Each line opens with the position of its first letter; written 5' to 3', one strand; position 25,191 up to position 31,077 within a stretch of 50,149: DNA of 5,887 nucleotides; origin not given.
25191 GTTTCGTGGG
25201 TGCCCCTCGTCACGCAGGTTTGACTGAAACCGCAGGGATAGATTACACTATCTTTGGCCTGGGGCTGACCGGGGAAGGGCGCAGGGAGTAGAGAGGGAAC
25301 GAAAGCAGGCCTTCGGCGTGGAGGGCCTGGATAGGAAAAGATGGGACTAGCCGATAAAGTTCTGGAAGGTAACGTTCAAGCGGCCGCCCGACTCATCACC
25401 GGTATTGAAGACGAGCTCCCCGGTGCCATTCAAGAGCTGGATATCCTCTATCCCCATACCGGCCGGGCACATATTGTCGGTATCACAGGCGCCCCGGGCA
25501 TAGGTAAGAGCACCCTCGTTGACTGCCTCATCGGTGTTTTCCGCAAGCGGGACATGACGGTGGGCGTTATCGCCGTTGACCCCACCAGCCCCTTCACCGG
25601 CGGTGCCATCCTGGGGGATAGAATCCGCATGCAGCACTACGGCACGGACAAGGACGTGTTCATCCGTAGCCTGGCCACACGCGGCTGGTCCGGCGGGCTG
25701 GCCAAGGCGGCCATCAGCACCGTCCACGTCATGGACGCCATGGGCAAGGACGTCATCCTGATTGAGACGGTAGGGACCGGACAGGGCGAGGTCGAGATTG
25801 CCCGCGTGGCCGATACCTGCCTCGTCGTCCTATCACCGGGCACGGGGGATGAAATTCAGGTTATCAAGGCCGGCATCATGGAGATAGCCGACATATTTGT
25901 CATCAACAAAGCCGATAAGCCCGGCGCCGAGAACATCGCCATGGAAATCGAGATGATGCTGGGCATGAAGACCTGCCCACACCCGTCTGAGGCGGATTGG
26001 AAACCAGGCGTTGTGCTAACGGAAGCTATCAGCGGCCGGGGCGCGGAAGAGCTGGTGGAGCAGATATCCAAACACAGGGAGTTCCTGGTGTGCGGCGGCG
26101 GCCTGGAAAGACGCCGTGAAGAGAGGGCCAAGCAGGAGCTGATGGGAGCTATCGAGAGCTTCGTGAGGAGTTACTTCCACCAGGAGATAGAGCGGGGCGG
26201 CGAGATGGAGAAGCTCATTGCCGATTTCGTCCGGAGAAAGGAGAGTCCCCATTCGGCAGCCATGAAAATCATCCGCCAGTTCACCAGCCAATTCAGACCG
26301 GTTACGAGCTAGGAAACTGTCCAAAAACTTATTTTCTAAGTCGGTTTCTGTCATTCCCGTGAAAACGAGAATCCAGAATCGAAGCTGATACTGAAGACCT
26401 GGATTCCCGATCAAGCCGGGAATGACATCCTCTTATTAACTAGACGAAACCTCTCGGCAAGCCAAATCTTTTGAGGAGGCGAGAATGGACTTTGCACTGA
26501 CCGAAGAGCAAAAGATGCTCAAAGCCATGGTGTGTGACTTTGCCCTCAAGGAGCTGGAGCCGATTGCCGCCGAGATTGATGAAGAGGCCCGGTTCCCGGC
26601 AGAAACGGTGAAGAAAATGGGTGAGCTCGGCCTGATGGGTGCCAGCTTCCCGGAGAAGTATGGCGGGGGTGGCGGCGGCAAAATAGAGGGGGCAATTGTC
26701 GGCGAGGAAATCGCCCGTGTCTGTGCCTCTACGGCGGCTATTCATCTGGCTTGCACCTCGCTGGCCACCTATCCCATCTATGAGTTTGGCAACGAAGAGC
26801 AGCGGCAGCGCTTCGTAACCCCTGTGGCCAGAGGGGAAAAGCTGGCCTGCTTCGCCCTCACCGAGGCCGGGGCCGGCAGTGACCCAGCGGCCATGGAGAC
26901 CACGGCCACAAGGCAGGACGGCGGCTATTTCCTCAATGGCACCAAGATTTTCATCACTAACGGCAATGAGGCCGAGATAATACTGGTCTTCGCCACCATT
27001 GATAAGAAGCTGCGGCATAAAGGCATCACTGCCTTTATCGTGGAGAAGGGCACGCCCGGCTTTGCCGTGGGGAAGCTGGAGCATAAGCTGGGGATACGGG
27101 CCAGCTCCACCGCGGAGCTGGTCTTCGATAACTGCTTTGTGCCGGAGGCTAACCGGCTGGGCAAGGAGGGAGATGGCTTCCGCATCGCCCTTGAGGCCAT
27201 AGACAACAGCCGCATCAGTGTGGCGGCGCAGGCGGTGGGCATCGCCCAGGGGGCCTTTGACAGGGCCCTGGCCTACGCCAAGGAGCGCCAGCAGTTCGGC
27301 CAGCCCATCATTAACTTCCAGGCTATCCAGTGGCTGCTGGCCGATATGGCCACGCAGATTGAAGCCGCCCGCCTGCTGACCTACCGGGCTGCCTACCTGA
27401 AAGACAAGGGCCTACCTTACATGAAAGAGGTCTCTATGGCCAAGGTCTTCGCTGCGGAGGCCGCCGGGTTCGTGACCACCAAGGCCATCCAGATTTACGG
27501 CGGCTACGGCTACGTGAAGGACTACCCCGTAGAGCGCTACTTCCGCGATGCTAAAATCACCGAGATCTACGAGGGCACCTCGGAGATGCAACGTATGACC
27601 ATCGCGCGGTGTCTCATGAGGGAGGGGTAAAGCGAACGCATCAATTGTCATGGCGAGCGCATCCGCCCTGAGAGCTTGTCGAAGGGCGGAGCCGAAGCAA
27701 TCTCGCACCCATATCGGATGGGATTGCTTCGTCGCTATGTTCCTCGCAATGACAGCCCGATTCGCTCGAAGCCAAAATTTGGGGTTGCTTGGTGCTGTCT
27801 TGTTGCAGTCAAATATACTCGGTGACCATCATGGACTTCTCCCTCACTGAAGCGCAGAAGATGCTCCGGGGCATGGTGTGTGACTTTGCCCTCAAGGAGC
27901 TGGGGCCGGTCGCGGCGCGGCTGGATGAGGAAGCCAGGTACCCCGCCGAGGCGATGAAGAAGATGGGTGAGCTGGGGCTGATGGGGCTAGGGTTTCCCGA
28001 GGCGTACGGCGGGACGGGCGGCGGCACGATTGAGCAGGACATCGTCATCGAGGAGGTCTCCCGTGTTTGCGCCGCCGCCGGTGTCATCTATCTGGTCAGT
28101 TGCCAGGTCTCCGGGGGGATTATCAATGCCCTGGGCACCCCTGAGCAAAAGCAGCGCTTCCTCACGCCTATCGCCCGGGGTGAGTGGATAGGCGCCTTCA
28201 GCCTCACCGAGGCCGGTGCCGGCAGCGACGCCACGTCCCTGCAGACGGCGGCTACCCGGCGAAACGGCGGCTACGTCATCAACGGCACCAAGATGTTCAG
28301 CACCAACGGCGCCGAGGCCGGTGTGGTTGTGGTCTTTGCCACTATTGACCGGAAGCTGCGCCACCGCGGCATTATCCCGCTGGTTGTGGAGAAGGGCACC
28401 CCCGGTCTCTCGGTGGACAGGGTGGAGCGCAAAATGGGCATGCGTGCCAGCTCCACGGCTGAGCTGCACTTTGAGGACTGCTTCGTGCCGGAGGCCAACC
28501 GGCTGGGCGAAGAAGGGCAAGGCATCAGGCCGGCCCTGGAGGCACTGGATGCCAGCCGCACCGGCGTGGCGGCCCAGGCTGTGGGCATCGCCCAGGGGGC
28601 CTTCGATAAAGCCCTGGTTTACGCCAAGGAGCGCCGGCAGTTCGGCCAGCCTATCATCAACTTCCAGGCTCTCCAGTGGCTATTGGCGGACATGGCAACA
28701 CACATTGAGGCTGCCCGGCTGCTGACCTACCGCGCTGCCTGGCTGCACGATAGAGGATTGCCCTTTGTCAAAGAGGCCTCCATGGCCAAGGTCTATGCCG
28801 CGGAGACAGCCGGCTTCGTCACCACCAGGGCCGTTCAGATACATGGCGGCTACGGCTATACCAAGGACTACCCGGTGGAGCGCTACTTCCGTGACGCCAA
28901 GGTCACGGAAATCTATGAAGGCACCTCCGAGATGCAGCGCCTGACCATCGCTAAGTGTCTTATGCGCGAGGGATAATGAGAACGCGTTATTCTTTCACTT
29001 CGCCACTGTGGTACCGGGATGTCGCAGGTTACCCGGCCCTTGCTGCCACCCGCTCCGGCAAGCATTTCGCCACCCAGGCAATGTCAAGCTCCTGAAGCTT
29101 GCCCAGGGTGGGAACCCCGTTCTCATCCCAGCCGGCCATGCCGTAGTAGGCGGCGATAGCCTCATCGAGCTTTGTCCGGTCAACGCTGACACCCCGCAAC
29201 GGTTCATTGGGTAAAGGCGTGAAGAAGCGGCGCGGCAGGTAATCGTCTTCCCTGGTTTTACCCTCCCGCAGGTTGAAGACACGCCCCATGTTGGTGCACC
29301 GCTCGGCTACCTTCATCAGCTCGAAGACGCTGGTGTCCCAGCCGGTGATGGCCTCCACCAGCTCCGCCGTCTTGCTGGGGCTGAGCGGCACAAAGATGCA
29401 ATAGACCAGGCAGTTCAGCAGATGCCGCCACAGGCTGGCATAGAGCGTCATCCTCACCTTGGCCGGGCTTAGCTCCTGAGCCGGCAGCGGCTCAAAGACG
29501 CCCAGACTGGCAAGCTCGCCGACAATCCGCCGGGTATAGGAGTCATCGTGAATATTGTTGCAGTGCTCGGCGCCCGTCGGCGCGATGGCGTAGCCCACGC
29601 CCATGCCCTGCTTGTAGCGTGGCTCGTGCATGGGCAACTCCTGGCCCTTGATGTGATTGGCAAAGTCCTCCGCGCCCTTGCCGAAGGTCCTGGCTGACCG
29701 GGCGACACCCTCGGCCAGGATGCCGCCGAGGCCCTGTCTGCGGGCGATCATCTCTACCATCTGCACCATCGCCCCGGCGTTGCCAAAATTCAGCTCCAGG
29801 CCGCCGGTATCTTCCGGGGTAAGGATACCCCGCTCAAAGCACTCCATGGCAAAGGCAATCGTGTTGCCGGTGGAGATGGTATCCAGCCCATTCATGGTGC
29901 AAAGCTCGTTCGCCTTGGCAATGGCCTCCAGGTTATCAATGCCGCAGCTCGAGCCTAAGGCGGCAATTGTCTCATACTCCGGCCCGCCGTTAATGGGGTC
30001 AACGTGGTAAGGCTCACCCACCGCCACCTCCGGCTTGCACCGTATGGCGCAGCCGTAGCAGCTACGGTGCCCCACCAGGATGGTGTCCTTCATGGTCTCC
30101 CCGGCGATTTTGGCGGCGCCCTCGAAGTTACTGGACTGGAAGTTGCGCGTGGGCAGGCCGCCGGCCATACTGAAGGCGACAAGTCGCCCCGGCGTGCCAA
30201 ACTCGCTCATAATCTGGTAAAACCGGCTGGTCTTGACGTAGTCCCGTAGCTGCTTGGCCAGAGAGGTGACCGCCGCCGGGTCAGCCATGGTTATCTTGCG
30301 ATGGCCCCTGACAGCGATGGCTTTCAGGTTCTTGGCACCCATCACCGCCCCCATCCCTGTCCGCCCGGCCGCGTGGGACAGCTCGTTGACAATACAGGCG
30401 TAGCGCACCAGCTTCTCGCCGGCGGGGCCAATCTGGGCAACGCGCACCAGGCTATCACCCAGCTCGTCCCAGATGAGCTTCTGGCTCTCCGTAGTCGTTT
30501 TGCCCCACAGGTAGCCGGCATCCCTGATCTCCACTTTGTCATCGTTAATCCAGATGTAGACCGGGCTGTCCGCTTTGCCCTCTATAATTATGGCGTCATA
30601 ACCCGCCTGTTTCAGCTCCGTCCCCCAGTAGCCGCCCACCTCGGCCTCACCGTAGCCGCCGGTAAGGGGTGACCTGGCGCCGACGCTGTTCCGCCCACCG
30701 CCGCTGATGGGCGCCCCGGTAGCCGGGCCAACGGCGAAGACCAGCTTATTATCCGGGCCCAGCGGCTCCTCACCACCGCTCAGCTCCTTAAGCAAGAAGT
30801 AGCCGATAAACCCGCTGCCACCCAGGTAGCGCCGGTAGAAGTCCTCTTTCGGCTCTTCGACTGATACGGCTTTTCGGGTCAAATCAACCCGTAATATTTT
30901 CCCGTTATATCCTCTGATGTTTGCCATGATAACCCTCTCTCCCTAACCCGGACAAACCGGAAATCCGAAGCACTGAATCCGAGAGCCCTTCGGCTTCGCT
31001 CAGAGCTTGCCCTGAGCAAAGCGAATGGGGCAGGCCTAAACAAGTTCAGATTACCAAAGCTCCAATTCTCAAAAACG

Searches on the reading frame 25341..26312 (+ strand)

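Call 8: search_protein_families(library=pfam, proteins=[window:25341-26312:+], max_evalue=0.001)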
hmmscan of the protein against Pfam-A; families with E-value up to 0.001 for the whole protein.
window:25341-26312:+ (323 aa): 6 families
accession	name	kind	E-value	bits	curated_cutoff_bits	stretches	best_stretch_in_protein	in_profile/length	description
PF03308.22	MeaB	-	2.6e-88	296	23.1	1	16-276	2-265/273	Methylmalonyl Co-A mutase-associated GTPase MeaB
PF02492.25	cobW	-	4e-05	23.7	20.7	1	45-199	2-161/180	CobW/HypB/UreG, nucleotide-binding domain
PF03205.20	MobB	-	0.00022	21.6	26.6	0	45-77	1-33/133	Molybdopterin guanine dinucleotide synthesis protein B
PF03266.21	NTPase_1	-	0.00077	19.8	23.9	0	46-76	2-32/168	NTPase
PF00009.33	GTP_EFTU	-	0.00089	19.3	26.5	0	154-245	90-185/188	Elongation factor Tu GTP binding domain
PF13191.12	AAA_16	-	0.00093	20.2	32.6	0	38-74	19-55/167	AAA ATPase domain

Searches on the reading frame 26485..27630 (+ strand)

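Call 70: search_protein_families(library=pfam, proteins=[window:26485-27630:+], max_evalue=0.00001)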
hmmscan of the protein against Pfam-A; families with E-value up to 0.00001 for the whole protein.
window:26485-27630:+ (381 aa): 4 families
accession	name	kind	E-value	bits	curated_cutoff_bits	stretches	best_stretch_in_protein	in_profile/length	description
PF00441.29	Acyl-CoA_dh_1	-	1.3e-55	188.1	22.4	1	229-377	1-149/150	Acyl-CoA dehydrogenase, C-terminal domain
PF02771.21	Acyl-CoA_dh_N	-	1.6e-38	132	22.9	1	6-118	1-113/113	Acyl-CoA dehydrogenase, N-terminal domain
PF02770.24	Acyl-CoA_dh_M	-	2.3e-29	101.8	33.3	1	122-217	1-97/97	Acyl-CoA dehydrogenase, middle domain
PF08028.16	Acyl-CoA_dh_2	-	5.8e-28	98.3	22.7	1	245-366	2-133/134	Acyl-CoA dehydrogenase, C-terminal domain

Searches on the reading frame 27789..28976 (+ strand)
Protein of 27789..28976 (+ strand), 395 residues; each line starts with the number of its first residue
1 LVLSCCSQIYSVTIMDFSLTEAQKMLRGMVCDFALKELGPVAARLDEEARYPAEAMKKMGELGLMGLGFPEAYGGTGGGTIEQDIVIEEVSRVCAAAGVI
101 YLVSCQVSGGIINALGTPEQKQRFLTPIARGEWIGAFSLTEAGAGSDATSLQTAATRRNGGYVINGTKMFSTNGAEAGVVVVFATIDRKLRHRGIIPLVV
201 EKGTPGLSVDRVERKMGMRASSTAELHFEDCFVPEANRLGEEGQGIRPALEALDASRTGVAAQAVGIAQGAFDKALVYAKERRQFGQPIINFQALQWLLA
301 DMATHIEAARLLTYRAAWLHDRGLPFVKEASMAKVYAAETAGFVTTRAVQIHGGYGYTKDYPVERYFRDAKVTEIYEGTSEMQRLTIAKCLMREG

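Call 70: search_protein_families(library=pfam, proteins=[window:27789-28976:+], max_evalue=0.00001)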
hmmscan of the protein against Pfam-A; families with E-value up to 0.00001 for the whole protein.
window:27789-28976:+ (395 aa): 4 families
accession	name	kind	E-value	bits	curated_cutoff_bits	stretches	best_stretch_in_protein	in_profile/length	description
PF00441.29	Acyl-CoA_dh_1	-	1.8e-54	184.4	22.4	1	243-390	1-148/150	Acyl-CoA dehydrogenase, C-terminal domain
PF02771.21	Acyl-CoA_dh_N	-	4.1e-34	117.8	22.9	1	20-132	1-113/113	Acyl-CoA dehydrogenase, N-terminal domain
PF08028.16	Acyl-CoA_dh_2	-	2.2e-28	99.6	22.7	1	259-380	2-133/134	Acyl-CoA dehydrogenase, C-terminal domain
PF02770.24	Acyl-CoA_dh_M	-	3.3e-26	91.7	33.3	1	136-231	1-97/97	Acyl-CoA dehydrogenase, middle domain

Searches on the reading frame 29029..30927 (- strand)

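Call 70: search_protein_families(library=pfam, proteins=[window:29029-30927:-], max_evalue=0.00001)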
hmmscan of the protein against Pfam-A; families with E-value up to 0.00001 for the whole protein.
window:29029-30927:- (632 aa): 2 families
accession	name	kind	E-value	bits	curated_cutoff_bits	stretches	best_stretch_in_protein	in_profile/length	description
PF01314.23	AFOR_C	-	2.3e-126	422.5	27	1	223-616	2-385/385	Aldehyde ferredoxin oxidoreductase, domains 2 & 3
PF02730.20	AFOR_N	-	3.4e-79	265.7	29.8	1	9-208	1-198/199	Aldehyde ferredoxin oxidoreductase, N-terminal domain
